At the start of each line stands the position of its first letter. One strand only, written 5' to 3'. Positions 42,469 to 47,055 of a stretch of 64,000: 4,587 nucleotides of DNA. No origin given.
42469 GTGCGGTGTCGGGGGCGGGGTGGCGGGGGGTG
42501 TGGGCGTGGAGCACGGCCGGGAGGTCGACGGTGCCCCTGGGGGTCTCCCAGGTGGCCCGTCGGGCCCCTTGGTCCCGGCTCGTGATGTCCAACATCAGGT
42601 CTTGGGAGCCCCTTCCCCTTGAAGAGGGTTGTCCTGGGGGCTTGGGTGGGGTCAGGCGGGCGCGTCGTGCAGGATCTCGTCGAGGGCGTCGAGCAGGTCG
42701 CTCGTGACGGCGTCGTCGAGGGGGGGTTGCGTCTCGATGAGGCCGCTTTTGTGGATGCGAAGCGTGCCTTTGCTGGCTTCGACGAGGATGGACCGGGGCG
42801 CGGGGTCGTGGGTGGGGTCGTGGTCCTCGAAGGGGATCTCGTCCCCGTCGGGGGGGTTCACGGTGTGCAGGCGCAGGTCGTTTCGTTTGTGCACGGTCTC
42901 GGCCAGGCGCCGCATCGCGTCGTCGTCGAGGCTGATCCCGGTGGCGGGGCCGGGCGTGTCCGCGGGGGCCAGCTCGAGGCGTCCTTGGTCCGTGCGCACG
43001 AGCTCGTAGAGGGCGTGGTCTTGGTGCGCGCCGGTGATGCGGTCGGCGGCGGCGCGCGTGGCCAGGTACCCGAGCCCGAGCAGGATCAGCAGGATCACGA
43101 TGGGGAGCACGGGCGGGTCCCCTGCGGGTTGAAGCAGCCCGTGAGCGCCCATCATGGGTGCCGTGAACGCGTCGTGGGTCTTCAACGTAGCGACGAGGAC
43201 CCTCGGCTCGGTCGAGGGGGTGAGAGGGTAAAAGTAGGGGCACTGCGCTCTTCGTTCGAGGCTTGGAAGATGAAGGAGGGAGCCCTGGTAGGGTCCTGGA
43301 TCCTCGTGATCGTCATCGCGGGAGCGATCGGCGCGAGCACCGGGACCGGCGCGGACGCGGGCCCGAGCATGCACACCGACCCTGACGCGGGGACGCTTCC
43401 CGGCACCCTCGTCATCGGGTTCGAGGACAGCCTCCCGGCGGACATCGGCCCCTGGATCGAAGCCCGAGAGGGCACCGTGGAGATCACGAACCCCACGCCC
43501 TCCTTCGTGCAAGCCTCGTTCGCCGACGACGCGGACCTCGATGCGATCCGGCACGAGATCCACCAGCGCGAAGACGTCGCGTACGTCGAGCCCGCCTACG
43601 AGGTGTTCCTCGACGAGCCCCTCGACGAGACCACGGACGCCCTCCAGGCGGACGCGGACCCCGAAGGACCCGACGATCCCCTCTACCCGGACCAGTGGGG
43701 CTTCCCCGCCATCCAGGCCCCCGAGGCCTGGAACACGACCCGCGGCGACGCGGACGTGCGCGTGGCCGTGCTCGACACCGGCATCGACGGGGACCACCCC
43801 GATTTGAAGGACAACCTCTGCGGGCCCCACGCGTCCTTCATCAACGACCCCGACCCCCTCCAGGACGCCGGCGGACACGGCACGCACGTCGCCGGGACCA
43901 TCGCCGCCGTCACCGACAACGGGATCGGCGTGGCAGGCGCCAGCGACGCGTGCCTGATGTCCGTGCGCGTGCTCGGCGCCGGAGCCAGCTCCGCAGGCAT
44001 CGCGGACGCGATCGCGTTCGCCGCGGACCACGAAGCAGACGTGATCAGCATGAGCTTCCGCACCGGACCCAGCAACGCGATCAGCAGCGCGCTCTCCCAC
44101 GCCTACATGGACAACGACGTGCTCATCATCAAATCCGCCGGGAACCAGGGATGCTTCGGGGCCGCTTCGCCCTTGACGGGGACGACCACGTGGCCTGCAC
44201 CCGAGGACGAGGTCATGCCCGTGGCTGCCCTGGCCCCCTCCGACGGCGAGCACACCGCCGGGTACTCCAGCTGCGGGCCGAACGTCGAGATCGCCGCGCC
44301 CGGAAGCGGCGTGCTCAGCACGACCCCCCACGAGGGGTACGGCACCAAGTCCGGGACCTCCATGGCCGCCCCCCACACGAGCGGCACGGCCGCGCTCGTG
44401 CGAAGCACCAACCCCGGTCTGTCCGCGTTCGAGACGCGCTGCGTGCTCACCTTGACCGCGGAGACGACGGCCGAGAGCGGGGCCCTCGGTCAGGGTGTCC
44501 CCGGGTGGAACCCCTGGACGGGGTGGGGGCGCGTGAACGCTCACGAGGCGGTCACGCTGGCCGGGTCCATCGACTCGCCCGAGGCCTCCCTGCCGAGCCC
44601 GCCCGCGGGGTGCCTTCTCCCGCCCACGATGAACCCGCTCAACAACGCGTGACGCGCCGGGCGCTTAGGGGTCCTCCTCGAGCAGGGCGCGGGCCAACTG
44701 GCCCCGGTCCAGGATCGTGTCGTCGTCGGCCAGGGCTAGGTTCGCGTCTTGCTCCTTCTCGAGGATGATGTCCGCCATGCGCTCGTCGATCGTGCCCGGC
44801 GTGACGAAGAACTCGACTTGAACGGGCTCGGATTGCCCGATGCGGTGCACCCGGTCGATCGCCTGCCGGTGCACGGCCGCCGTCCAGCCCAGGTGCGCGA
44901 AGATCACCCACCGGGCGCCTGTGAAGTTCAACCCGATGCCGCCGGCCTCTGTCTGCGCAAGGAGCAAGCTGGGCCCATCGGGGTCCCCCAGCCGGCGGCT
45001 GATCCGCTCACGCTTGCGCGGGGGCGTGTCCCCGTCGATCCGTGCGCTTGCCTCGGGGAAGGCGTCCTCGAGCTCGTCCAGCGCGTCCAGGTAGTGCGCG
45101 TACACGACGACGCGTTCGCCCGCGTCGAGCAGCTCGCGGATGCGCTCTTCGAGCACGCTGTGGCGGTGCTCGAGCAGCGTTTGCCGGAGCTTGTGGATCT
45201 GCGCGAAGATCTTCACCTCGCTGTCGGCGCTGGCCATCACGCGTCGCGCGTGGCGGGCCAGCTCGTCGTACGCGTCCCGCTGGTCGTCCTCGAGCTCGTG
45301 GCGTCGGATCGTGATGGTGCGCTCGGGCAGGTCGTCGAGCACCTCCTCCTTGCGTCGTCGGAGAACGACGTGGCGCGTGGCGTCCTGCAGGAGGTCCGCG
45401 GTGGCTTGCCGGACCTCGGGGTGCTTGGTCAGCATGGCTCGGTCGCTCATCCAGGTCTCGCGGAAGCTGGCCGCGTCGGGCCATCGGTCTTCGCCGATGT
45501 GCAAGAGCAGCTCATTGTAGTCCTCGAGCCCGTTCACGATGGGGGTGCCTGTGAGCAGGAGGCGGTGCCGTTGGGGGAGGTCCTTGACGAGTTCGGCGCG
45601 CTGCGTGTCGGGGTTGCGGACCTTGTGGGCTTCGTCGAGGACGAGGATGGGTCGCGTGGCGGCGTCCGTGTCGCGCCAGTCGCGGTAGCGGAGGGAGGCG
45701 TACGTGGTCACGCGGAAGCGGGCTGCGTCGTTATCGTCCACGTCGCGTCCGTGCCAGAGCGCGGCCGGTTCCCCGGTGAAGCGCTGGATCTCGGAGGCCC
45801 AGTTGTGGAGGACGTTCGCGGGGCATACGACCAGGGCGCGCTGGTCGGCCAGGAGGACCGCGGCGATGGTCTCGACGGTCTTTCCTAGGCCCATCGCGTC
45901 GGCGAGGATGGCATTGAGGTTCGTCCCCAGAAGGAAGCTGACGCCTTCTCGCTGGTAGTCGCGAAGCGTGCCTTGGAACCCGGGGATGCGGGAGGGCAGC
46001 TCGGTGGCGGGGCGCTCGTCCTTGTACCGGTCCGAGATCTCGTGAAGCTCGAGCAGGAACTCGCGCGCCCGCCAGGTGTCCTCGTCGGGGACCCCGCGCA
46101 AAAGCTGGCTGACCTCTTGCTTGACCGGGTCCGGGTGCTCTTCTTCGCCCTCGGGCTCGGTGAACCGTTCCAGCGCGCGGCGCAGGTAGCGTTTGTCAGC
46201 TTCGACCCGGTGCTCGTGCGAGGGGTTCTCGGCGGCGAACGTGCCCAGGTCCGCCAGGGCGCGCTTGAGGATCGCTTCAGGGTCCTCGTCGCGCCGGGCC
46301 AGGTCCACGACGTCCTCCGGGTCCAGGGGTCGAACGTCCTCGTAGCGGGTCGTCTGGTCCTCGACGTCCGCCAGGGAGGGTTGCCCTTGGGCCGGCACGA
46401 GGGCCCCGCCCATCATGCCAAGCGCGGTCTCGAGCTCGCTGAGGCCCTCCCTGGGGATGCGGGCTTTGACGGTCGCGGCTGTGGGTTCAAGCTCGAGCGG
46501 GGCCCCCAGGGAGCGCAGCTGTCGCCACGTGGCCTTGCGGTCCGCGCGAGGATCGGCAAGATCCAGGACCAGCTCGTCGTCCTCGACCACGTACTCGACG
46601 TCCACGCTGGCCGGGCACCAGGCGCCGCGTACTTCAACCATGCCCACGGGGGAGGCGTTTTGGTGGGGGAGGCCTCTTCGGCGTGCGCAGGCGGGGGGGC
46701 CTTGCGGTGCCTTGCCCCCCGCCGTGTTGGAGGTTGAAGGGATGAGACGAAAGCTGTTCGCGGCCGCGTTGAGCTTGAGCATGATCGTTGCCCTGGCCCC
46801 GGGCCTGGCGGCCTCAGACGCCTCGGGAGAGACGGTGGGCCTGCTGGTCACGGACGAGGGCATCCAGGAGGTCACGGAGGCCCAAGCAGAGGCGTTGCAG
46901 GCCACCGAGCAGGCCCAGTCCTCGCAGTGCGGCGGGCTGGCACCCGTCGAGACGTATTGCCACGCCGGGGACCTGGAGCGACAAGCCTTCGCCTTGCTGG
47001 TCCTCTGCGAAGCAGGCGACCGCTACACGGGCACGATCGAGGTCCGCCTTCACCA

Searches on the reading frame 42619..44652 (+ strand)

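Call 95: search_protein_families(library=pfam, proteins=[window:42619-44652:+], max_evalue=0.00001)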
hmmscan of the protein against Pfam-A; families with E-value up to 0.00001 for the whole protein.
window:42619-44652:+ (677 aa): 1 family
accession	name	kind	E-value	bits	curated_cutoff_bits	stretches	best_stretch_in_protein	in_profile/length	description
PF00082.27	Peptidase_S8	-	1.7e-45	156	21.8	1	379-625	3-287/288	Subtilase family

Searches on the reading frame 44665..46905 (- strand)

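Call 95: search_protein_families(library=pfam, proteins=[window:44665-46905:-], max_evalue=0.00001)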
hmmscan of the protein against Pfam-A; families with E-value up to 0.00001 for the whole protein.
window:44665-46905:- (746 aa): 3 families
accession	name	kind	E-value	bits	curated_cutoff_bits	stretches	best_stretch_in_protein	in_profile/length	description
PF00176.29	SNF2-rel_dom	-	6e-43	147.4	24.9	1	317-575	1-283/290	SNF2-related domain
PF00271.37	Helicase_C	-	3.3e-13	50.3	23.5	1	588-690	5-110/110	Helicase conserved C-terminal domain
PF04851.21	ResIII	-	4.5e-10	40.1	22.5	1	313-456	3-163/164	Type III restriction enzyme, res subunit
